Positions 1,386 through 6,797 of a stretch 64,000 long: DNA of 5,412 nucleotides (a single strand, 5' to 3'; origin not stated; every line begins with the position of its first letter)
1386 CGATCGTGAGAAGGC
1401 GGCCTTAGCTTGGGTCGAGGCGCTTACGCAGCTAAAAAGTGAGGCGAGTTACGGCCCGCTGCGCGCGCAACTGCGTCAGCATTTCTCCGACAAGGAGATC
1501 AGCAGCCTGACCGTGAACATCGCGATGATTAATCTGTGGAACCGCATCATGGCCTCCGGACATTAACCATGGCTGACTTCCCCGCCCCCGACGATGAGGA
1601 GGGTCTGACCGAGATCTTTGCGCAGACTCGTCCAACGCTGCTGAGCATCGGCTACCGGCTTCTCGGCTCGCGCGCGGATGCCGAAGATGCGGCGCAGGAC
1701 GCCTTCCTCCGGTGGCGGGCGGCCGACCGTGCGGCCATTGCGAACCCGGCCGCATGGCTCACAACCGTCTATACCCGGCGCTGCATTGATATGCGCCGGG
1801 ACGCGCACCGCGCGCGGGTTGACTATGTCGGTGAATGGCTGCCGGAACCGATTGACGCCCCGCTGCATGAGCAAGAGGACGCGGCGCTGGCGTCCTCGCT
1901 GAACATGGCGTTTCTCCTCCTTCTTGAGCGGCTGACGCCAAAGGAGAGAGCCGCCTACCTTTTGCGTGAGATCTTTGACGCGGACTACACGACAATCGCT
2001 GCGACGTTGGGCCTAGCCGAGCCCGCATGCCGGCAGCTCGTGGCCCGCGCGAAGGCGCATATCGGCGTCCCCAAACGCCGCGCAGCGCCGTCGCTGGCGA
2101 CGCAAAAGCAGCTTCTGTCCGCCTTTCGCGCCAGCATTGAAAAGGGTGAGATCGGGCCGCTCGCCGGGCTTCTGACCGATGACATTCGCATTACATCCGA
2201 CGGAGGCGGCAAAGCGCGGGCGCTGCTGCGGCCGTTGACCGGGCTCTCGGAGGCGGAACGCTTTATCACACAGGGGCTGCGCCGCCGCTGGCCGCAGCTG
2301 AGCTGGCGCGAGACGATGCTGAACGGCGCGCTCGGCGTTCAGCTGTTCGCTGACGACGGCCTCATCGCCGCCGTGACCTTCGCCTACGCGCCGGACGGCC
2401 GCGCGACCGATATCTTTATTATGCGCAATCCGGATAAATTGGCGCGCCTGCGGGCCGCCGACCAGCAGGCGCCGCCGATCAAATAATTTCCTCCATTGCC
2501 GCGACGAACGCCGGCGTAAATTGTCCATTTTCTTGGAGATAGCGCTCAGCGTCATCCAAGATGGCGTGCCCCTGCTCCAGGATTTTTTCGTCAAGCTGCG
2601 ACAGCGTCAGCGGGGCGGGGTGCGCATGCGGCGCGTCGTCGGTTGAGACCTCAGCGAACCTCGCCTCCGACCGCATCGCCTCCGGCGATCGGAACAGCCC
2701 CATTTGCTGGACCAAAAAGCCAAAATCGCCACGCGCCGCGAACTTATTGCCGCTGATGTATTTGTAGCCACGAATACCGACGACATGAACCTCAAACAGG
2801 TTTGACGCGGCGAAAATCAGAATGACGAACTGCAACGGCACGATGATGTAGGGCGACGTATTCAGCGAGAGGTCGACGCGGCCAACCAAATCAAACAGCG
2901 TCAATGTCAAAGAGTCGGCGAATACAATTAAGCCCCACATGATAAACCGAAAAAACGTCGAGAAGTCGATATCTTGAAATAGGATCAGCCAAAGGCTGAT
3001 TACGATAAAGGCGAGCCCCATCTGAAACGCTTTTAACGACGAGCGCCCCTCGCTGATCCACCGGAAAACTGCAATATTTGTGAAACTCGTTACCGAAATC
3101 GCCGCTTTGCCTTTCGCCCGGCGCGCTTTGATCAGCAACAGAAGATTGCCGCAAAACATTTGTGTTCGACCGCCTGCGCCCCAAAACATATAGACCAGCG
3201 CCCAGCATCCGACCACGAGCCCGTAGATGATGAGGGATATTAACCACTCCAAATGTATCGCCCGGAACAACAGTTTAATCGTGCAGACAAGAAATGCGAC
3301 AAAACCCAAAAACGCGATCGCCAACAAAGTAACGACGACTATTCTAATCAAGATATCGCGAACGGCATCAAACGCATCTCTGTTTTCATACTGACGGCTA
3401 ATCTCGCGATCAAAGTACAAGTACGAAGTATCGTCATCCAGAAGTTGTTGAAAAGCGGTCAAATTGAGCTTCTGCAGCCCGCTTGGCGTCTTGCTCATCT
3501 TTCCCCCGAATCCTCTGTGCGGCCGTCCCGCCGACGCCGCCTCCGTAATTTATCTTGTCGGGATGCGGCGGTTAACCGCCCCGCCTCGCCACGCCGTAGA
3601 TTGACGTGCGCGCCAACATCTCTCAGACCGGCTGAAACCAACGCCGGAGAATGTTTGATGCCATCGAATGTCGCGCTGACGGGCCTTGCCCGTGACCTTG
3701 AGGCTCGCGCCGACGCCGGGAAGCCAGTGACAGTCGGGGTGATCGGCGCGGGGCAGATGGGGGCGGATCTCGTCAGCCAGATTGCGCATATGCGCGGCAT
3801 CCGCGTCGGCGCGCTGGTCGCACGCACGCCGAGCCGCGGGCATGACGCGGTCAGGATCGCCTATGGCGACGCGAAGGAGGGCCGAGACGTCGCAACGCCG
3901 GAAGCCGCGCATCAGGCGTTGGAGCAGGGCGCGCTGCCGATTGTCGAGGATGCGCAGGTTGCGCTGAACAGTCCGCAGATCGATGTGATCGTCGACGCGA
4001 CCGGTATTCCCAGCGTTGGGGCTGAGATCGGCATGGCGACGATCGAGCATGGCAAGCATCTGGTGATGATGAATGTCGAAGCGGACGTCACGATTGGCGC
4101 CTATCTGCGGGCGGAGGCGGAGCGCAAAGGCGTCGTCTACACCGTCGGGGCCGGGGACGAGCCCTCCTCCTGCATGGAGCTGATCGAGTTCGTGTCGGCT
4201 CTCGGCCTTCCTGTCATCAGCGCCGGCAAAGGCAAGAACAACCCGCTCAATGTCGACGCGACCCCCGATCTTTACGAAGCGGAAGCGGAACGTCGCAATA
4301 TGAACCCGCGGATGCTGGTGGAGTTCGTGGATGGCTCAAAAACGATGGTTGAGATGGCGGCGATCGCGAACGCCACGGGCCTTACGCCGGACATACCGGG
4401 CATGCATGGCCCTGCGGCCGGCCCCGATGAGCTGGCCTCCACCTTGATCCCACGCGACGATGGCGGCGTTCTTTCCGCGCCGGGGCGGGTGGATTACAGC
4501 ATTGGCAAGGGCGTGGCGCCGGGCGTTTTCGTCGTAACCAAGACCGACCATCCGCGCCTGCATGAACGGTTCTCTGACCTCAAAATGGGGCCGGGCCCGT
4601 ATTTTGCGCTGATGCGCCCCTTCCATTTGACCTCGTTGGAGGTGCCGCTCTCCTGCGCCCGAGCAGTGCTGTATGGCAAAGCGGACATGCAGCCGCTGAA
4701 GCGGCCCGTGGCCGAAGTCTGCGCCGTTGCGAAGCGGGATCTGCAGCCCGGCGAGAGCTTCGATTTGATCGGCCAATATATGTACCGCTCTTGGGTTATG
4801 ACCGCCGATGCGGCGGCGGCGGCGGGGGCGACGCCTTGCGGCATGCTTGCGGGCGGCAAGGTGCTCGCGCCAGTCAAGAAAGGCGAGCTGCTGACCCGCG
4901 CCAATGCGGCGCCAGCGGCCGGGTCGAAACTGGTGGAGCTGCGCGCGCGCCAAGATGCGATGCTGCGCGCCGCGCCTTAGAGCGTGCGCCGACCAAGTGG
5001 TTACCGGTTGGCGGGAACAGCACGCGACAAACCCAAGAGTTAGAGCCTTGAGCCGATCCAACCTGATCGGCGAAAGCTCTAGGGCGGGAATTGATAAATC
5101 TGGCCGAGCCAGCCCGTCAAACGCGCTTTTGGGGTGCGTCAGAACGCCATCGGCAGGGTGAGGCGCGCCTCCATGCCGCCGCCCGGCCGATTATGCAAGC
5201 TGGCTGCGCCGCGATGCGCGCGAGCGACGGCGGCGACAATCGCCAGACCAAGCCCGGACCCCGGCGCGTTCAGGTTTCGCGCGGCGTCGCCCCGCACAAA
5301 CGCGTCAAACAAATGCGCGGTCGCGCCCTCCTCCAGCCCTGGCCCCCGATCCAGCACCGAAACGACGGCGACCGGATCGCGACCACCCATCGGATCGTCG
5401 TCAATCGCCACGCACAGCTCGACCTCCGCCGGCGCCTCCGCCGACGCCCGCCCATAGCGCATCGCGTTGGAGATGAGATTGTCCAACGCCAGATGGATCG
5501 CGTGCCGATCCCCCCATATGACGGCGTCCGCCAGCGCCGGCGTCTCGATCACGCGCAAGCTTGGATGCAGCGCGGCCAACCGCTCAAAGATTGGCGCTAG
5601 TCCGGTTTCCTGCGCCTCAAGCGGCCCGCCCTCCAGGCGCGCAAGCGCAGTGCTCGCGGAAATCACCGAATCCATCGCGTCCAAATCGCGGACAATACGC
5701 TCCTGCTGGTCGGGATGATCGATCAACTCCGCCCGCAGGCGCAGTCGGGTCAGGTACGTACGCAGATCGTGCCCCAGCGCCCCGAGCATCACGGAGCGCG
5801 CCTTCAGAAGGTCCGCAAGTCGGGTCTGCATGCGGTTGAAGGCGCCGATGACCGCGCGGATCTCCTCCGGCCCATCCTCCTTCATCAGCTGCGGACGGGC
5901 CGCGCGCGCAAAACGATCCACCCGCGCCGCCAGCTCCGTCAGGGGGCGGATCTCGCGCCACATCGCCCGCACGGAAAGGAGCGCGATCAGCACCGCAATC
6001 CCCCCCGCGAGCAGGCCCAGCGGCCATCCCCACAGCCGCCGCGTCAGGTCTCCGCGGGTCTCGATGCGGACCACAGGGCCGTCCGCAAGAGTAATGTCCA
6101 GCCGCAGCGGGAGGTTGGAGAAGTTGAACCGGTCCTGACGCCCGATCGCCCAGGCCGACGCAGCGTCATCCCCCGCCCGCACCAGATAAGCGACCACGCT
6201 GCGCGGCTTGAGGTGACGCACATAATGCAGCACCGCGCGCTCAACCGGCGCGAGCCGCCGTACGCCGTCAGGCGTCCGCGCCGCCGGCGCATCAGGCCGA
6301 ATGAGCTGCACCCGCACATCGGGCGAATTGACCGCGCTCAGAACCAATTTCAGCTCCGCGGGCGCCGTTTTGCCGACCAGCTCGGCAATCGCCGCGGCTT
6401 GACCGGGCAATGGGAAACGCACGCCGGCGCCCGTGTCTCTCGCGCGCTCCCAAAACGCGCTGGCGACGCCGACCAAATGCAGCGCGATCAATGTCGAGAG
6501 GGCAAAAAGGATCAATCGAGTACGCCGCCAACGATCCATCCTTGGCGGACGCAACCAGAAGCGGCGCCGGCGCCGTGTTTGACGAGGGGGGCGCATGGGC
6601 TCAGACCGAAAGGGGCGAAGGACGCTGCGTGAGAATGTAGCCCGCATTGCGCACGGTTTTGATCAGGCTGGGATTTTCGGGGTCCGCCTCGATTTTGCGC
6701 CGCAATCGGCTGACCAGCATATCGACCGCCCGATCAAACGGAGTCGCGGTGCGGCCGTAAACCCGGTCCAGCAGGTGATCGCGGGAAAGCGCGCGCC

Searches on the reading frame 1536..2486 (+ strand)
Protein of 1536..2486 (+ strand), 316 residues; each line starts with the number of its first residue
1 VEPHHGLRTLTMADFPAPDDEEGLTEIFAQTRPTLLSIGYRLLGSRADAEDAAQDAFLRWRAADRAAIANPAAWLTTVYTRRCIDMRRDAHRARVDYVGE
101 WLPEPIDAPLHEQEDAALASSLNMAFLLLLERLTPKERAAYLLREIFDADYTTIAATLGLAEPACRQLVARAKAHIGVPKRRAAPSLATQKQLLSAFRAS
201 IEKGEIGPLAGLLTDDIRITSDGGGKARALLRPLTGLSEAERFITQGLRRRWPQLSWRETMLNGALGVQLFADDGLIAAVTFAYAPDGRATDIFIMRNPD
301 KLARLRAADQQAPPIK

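Call 20: search_protein_families(library=pfam, proteins=[window:1536-2486:+], max_evalue=0.001)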
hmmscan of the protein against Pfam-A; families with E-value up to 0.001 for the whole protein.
window:1536-2486:+ (316 aa): 2 families
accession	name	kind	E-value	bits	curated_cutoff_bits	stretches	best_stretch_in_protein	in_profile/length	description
PF04542.20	Sigma70_r2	-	6e-14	52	24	1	28-92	2-70/71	Sigma-70 region 2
PF08281.18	Sigma70_r4_2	-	2.1e-11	43.7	25.7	1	125-176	3-54/54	Sigma-70, region 4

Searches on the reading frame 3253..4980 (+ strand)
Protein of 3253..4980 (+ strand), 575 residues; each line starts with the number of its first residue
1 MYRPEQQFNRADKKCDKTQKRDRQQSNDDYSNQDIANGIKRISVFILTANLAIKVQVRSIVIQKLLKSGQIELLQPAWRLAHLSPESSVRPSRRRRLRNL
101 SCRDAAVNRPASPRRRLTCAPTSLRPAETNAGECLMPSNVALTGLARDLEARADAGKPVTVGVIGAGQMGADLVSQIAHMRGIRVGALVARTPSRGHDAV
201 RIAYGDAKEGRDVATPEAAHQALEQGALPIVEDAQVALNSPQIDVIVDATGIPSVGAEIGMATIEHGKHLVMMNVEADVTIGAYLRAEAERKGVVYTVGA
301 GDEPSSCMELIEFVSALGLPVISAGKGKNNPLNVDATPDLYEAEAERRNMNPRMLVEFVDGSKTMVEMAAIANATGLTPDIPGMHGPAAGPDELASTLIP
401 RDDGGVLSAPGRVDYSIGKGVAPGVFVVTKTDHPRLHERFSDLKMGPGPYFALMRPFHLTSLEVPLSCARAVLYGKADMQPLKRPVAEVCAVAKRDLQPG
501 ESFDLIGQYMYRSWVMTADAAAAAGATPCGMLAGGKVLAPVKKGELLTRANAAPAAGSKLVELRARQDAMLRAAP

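Call 20: search_protein_families(library=pfam, proteins=[window:3253-4980:+], max_evalue=0.001)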
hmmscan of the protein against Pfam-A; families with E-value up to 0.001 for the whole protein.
window:3253-4980:+ (575 aa): 3 families
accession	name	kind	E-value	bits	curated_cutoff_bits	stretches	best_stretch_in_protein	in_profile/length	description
PF21135.2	DRL_cat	-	5.5e-65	218.8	27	1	301-464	1-164/164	Oxidoreductase DRL, catalytic domain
PF03447.22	NAD_binding_3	-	1.6e-07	32.4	24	1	165-295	1-112/116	Homoserine dehydrogenase, NAD binding domain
PF01113.26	DapB_N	-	0.00011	22.7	25.6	1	160-272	2-96/124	Dihydrodipicolinate reductase, N-terminus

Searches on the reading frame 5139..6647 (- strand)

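Call 20: search_protein_families(library=pfam, proteins=[window:5139-6647:-], max_evalue=0.001)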
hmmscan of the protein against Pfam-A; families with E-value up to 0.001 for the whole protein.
window:5139-6647:- (502 aa): 4 families
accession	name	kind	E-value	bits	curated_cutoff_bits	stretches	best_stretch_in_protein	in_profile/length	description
PF02518.31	HATPase_c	-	3.9e-17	63.1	26.4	1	379-500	1-109/111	Histidine kinase-, DNA gyrase B-, and HSP90-like ATPase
PF00672.30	HAMP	-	1.5e-05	25.7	25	1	229-278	3-52/53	HAMP domain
PF13581.12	HATPase_c_2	-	5.4e-05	23.6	27.4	1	381-478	29-112/127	Histidine kinase-like ATPase domain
PF00512.31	HisKA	-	0.00095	19.6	26.9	0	284-341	2-66/66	His Kinase A (phospho-acceptor) domain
